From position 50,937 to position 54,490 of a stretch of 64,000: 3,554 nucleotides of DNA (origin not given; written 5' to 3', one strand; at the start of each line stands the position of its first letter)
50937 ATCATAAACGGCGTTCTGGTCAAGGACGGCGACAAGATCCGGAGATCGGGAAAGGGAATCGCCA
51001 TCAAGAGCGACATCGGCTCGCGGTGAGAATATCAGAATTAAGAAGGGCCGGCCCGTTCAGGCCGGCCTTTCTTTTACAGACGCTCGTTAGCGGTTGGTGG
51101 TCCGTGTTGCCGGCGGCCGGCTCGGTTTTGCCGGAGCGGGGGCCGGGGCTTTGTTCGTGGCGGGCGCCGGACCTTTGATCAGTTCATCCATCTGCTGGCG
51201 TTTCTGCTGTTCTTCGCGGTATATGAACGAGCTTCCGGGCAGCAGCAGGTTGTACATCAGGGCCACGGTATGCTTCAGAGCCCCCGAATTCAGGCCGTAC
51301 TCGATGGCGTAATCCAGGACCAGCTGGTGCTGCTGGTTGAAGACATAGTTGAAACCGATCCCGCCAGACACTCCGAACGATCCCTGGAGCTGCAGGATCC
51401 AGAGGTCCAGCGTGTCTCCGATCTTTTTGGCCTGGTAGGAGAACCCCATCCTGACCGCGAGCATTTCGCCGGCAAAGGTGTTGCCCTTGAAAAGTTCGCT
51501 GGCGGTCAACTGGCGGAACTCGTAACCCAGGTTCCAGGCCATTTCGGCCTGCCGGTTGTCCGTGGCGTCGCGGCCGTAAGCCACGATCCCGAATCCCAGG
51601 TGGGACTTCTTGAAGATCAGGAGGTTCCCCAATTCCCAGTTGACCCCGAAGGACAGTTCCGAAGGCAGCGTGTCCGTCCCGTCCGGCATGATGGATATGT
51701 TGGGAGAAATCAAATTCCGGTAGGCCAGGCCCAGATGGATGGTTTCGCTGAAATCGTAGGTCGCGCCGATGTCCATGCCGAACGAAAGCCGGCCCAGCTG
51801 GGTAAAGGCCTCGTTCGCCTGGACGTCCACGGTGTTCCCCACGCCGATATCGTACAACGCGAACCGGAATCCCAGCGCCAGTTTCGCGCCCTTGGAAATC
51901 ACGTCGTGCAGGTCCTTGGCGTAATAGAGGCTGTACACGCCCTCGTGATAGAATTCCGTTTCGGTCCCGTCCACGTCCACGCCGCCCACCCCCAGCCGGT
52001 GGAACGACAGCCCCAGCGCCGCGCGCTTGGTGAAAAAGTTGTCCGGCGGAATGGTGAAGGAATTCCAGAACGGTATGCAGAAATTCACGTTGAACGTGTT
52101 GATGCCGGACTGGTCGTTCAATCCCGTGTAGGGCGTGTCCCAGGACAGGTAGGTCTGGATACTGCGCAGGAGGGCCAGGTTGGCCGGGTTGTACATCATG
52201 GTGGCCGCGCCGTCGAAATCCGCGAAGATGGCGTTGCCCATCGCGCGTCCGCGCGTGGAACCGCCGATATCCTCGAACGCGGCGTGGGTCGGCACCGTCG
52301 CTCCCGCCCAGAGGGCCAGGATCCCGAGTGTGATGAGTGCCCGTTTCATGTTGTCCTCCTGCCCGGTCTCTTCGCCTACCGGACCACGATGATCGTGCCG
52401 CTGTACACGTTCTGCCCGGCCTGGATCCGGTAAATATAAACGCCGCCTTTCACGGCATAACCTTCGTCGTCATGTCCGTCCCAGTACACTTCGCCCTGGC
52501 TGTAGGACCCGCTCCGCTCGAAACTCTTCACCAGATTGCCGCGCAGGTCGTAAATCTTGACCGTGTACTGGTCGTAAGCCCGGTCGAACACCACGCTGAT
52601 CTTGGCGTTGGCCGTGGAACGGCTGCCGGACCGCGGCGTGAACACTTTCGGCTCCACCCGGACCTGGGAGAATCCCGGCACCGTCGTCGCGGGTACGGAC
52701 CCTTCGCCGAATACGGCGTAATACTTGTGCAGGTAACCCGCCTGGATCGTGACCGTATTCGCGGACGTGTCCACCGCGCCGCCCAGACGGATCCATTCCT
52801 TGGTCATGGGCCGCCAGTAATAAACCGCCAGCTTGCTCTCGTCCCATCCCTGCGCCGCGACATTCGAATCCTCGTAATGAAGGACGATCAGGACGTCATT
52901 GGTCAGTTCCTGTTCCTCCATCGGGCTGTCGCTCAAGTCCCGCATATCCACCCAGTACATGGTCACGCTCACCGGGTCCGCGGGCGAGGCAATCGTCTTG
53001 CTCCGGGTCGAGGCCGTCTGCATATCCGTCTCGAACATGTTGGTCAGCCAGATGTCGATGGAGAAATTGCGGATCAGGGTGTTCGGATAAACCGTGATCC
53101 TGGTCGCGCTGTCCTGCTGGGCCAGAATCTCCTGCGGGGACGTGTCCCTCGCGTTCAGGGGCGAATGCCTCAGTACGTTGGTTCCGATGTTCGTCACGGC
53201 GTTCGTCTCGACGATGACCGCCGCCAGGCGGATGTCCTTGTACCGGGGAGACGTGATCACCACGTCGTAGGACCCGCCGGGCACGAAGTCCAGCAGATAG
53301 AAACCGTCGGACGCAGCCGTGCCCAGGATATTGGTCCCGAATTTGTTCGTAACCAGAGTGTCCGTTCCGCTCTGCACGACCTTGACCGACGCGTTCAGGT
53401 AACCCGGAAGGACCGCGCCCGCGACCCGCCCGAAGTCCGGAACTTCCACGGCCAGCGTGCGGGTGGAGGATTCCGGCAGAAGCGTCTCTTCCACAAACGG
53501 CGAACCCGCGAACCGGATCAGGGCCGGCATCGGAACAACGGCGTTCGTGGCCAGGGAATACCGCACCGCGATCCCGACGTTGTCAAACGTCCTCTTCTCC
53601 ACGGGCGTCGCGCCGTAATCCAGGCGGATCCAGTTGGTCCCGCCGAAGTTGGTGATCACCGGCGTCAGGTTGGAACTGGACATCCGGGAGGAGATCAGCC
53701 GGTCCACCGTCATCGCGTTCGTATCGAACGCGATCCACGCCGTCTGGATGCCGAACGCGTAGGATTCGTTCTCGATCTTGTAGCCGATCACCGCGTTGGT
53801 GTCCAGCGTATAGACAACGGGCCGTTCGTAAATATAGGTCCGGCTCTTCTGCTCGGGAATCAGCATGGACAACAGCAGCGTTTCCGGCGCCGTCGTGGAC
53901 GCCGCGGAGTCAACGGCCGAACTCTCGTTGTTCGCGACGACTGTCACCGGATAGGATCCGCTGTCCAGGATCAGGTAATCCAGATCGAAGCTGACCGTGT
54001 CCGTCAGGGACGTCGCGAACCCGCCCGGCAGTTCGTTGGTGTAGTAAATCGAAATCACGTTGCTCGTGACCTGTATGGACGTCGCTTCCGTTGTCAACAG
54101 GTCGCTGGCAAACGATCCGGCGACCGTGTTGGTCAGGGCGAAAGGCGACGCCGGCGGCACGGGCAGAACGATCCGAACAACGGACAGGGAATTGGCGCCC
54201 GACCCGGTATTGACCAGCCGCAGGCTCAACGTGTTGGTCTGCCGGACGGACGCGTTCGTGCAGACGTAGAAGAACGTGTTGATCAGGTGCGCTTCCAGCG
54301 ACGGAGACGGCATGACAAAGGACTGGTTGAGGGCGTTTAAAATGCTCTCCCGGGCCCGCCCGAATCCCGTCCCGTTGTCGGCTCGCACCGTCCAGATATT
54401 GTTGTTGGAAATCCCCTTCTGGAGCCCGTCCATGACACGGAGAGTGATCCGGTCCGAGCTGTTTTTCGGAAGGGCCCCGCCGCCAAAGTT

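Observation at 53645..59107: About 13 highly divergent ~140-aa modules in giant protein A sharing one compact motif: candidate unclassified repeat family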

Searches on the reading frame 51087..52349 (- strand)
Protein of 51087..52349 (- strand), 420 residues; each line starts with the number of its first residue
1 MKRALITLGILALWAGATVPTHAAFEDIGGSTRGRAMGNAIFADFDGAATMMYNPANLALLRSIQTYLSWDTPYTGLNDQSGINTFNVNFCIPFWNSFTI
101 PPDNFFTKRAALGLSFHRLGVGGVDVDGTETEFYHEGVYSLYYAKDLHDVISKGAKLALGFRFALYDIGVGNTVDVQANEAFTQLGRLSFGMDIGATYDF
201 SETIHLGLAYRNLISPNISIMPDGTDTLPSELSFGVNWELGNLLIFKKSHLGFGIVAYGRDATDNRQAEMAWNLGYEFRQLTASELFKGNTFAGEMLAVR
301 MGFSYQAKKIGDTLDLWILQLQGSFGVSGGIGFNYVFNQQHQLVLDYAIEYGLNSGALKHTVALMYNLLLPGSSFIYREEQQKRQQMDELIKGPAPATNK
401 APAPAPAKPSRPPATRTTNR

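Call 29: search_protein_families(library=pfam, proteins=[window:51087-52349:-], max_evalue=0.001)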
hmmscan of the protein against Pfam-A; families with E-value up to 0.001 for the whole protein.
window:51087-52349:- (420 aa): 3 families
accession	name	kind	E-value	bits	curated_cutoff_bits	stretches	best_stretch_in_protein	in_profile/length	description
PF03349.22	Toluene_X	-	6.2e-05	22.1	29.7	0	29-65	19-54/421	Outer membrane protein transport protein (OMPP1/FadL/TodX)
PF13729.12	TraF_2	-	0.00032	20.4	25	1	154-220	153-225/264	F plasmid transfer operon, TraF, protein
PF13505.12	OMP_b-brl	-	0.00063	20.4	28.7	0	106-238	54-173/175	Outer membrane protein beta-barrel domain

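Call 50: search_protein_families(library=ncbifam, proteins=[window:51087-52349:-], max_evalue=0.1)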
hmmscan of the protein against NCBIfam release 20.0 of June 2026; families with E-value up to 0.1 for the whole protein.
window:51087-52349:- (420 aa): 4 families
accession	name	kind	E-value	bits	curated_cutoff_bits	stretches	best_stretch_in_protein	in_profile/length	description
NF033709.1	PorV_fam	subfamily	6.2e-10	39.2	90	1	22-363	3-321/326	PorV/PorQ family protein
TIGR03519.1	T9SS_PorP_fam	subfamily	9e-05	22.1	90.55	1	41-359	25-279/292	PorP/SprF family type IX secretion system membrane protein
NF050080.1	pilus_FilD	exception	0.014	13.7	970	1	28-67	25-64/549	putative pilus system OmpP1/FadL family transporter FilD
NF052325.1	PorVQ2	equivalog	0.037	12.9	325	0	25-64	29-68/354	putative type IX sorting system protein PorV2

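Call 65: find_related_loci(query=A4, collection=genome_contigs, flank=10000)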
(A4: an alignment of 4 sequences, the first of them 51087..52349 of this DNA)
Query A4 (420 aa) in genome_contigs; peptide patterns used: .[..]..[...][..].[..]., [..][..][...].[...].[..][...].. (x = any residue, [..] = any of these).
89 stretches matched a pattern; 4 encode a relative of the query (tblastn E <= 1e-3); 4 distinct loci.
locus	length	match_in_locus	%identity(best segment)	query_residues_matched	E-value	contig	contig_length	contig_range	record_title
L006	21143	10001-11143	59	1-383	9e-148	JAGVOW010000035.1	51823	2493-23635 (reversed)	MAG: Brevinematales bacterium isolate DeMMO3_10 c_000000006505, whole genome shotgun sequence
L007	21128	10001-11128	58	1-377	8e-143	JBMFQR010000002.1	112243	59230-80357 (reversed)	MAG: Brevinematia bacterium isolate KM4344-20 NODE_2_length_112243_cov_12.445750, whole genome shotgun sequence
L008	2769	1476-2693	53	1-396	1e-145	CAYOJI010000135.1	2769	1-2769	MAG TPA_asm: uncultured Nitrospiraceae bacterium isolate binchicken_co40_94 genome assembly, contig: NODE_10741_length_2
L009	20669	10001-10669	33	22-243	2e-30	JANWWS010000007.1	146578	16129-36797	MAG: Leptospiraceae bacterium isolate SKYG28 k141_345367, whole genome shotgun sequence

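Call 81: search_protein_families(library=ncbifam, alignment_id=A4, max_evalue=0.01)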
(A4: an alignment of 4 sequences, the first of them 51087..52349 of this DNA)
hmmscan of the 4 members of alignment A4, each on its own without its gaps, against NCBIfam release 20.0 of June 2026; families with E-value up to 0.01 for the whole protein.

A. member 1, window:51087-52349:- (420 aa): 2 families
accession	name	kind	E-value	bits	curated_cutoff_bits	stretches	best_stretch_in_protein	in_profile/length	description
NF033709.1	PorV_fam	subfamily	6.2e-10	39.2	90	1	22-363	3-321/326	PorV/PorQ family protein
TIGR03519.1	T9SS_PorP_fam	subfamily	9e-05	22.1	90.55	1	41-359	25-279/292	PorP/SprF family type IX secretion system membrane protein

B. families by the number of members that match (of 4 scanned): 3 families
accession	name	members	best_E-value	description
NF033709.1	PorV_fam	3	6.2e-10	PorV/PorQ family protein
TIGR03519.1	T9SS_PorP_fam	1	9e-05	PorP/SprF family type IX secretion system membrane protein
NF050080.1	pilus_FilD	1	0.00025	putative pilus system OmpP1/FadL family transporter FilD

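Call 82: search_solved_structures(query=A4, max_evalue=1)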
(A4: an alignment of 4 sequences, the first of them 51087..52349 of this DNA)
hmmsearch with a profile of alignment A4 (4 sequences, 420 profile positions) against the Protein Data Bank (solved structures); distinct sequences matched with E-value up to 1: 0.

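Call 90: find_homologous_proteins(query=A4, max_evalue=0.00001)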
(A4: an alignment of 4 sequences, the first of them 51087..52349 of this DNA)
Query A4 (4 sequences) (420 aa, profile of the alignment): 31 proteins with E <= 0.00001 among 8000 candidates.
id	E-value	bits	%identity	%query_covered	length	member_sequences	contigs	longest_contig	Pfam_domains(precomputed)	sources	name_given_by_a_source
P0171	2.2e-212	724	100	100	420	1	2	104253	-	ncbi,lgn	-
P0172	2.5e-210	717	59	91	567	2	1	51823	PF13729.13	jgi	jgi:hypothetical protein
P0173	1.9e-207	707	58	90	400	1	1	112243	PF13729.13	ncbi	ncbi:MAG: conjugal transfer protein TraF [Brevinematia bacterium]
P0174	1.5e-193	662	57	88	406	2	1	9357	PF13729.13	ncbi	-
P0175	6.8e-188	643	59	84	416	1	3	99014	-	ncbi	-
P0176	9.0e-187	639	53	94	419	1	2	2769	-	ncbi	-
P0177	1.1e-186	639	58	84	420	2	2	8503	-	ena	-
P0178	1.3e-186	639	57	90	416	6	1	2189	-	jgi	-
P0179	2.3e-184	631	71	93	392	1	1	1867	-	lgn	-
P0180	8.1e-184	630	56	89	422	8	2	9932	-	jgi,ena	-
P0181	5.2e-180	617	57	100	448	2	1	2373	-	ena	-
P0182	5.8e-180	617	65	85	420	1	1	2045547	-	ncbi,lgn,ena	-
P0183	8.7e-176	603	70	93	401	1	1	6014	-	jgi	jgi:hypothetical protein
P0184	2.9e-172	592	56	93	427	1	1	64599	PF13729.13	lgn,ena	-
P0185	1.9e-170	586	65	93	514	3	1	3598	-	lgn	-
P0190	6.5e-156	538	54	91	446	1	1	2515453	-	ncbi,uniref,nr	ncbi:hypothetical protein [Thermospira aquatica]|uniref:Uncharacterized protein n=1 Tax=Thermospira 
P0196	2.0e-132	460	51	85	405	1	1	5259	PF13729.13,PF11751.15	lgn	-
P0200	2.5e-7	48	25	57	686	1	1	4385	PF13729.13,PF00515.35,PF11751.15,PF13428.13,PF07719.24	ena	-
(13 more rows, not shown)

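Call 91: find_encoding_contigs(protein=P0190, flank=10000, max_places=2)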
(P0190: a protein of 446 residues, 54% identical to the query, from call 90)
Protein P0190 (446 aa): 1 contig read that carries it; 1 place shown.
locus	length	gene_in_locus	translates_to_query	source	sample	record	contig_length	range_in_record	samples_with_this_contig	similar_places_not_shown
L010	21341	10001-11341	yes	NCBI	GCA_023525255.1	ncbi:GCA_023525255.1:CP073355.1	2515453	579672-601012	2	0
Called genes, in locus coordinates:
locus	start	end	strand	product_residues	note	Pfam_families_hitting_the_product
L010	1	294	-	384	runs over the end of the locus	PF00665:rve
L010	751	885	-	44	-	-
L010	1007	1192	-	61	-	-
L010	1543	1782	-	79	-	-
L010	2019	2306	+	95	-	PF01250:Ribosomal_S6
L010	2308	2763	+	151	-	PF00436:SSB, PF22657:SSB_1 (weak)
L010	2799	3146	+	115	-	PF01084:Ribosomal_S18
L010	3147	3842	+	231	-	-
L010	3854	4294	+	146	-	PF01281:Ribosomal_L9_N, PF03948:Ribosomal_L9_C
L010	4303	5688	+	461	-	PF00772:DnaB, PF13481:AAA_25 (weak), PF03796:DnaB_C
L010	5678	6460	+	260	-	PF02405:MlaE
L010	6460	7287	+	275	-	PF03193:RsgA_GTPase (weak), PF00005:ABC_tran, PF13304:AAA_21 (faint)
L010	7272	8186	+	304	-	PF02470:MlaD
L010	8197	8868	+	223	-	PF01694:Rhomboid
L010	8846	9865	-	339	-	-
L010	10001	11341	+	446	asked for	-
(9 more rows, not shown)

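Call 92: find_encoding_contigs(protein=P0182, flank=10000, max_places=2)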
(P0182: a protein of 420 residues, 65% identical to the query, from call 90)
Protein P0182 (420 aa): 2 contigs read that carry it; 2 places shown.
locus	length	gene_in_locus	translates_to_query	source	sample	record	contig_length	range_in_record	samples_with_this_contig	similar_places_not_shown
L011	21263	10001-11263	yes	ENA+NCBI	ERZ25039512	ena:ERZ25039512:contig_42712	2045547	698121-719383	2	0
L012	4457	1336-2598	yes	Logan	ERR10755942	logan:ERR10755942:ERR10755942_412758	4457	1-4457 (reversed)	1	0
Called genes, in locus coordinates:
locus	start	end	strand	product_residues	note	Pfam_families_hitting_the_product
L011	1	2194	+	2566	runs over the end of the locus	PF13860:FlgD_ig (weak)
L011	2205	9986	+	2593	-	PF13860:FlgD_ig (weak)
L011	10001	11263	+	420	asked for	-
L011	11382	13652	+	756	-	PF02861:Clp_N, PF20030:bpMoxR (faint), PF00004:AAA, PF17871:AAA_lid_9, PF07724:AAA_2, PF00004:AAA, PF07728:AAA_5, PF10431:ClpB_D2-small, +6 more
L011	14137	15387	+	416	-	PF00872:Transposase_mut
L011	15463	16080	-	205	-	PF08279:HTH_11 (weak)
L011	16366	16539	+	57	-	-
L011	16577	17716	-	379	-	PF00515:TPR_1 (weak), PF07719:TPR_2 (weak), PF13181:TPR_8 (faint), PF13431:TPR_17 (faint), PF13432:TPR_16 (faint), PF13414:TPR_11, PF13428:TPR_14 (faint)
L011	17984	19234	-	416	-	PF00872:Transposase_mut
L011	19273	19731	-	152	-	-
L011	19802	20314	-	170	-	-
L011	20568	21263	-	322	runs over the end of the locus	PF01592:NifU_N, PF04324:Fer2_BFD, PF01106:NifU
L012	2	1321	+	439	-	?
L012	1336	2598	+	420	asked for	-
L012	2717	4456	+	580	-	?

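Call 93: search_protein_families(library=pfam, proteins=[P0196, P0200, window:51087-52349:-], max_evalue=1)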
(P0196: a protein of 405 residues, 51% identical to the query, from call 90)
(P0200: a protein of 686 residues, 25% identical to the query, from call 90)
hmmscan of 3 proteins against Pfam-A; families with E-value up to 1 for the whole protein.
P0196 (405 aa): 4 families
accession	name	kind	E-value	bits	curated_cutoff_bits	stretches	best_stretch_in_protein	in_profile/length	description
PF13729.12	TraF_2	-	1.4e-08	34.7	25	1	134-218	143-228/264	F plasmid transfer operon, TraF, protein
PF11751.14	PorP_SprF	-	3e-08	34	22.3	1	36-332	7-257/273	Type IX secretion system membrane protein PorP/SprF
PF03349.22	Toluene_X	-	0.0003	19.8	29.7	1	181-208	199-226/421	Outer membrane protein transport protein (OMPP1/FadL/TodX)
PF13568.12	OMP_b-brl_2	-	0.1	13.1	27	0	172-203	133-162/175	Outer membrane protein beta-barrel domain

P0200 (686 aa): 17 families
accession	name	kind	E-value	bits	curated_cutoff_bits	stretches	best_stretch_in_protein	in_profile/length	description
PF11751.14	PorP_SprF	-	5e-13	49.7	22.3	1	52-317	17-265/273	Type IX secretion system membrane protein PorP/SprF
PF07719.23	TPR_2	-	3.1e-10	39.8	27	2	633-665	2-34/34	Tetratricopeptide repeat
PF00515.34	TPR_1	-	6.4e-07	29.4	27.8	2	561-592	2-33/34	Tetratricopeptide repeat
PF13729.12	TraF_2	-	1.2e-06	28.4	25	1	124-243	144-264/264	F plasmid transfer operon, TraF, protein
PF13428.12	TPR_14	-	3.9e-06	27.5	23.5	1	562-602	3-43/44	Tetratricopeptide repeat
PF14559.12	TPR_19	-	4.9e-05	24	25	1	543-601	8-66/68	Tetratricopeptide repeat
PF13181.12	TPR_8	-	6.9e-05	23.2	25.7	2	635-664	4-33/34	Tetratricopeptide repeat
PF13424.12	TPR_12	-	0.00021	21.9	30.1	1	557-589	42-74/77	Tetratricopeptide repeat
PF03349.22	Toluene_X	-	0.00026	20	29.7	1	35-69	20-57/421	Outer membrane protein transport protein (OMPP1/FadL/TodX)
PF13414.12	TPR_11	-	0.00059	19.9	26.8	1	569-595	3-29/42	TPR repeat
PF13371.12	TPR_9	-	0.001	19.5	35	1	539-601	8-70/73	Tetratricopeptide repeat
PF13431.12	TPR_17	-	0.0058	17.3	24.4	1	550-580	3-33/34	Tetratricopeptide repeat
PF03704.23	BTAD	-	0.018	15.8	22.1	1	523-587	59-123/146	Bacterial transcriptional activator domain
PF13505.12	OMP_b-brl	-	0.042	14.5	28.7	1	147-232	87-174/175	Outer membrane protein beta-barrel domain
PF03687.19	UPF0164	-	0.064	12.5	21.4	1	31-68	48-85/325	Uncharacterised protein family (UPF0164)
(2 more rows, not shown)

window:51087-52349:- (420 aa): 4 families
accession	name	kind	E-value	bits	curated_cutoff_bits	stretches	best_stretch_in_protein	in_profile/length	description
PF03349.22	Toluene_X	-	6.2e-05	22.1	29.7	1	29-65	19-54/421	Outer membrane protein transport protein (OMPP1/FadL/TodX)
PF13729.12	TraF_2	-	0.00032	20.4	25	1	154-220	153-225/264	F plasmid transfer operon, TraF, protein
PF13505.12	OMP_b-brl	-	0.00063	20.4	28.7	2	106-238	54-173/175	Outer membrane protein beta-barrel domain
PF19089.6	DUF5777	-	0.11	12.2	23.1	1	189-243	158-207/247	Membrane bound beta barrel domain (DUF5777)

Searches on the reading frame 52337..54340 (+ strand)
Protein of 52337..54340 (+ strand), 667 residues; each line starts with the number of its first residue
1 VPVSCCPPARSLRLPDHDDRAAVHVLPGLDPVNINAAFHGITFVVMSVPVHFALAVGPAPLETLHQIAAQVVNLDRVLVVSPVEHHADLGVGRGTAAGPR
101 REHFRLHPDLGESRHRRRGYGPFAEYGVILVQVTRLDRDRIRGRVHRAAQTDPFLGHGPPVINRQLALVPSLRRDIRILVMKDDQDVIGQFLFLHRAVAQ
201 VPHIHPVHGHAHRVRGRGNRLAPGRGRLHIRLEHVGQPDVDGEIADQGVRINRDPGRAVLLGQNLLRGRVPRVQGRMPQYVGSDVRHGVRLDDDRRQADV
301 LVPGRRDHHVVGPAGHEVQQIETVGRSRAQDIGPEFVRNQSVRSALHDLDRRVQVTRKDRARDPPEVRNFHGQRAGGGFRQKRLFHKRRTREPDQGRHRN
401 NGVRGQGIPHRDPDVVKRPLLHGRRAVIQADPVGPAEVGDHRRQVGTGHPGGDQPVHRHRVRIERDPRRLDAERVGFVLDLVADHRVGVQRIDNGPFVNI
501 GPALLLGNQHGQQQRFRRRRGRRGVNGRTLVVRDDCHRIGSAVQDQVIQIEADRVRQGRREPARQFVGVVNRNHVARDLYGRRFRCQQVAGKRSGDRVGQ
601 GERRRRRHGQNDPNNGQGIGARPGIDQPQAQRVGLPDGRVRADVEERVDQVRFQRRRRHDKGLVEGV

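Call 87: search_protein_families(library=pfam, proteins=[window:52337-54340:+], max_evalue=0.01)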
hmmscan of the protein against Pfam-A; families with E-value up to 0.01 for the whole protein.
window:52337-54340:+ (667 aa): 0 families

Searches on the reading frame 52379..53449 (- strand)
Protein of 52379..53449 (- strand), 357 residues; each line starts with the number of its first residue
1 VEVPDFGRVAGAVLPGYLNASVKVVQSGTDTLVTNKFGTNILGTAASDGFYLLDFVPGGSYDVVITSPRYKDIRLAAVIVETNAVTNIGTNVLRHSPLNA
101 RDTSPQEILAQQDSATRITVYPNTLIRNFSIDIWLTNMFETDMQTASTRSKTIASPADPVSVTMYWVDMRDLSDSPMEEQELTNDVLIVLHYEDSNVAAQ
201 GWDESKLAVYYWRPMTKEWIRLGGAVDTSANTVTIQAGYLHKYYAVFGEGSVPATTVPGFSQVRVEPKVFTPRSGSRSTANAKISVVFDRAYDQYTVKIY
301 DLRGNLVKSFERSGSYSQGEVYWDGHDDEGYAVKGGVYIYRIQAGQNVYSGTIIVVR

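Call 83: search_solved_structures(query=window:52379-53449:-, max_evalue=1)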
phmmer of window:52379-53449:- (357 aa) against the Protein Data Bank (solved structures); distinct sequences matched with E-value up to 1: 3.
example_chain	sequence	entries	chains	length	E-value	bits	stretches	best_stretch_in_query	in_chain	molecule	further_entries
2krh_A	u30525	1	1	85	0.021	17.1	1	269-329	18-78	Actin-binding Rho-activating protein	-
4u3s_B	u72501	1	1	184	0.41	12.8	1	11-82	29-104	Cellulosomal scaffoldin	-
8eoi_G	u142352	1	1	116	0.72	12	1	38-73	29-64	ER membrane protein complex subunit 7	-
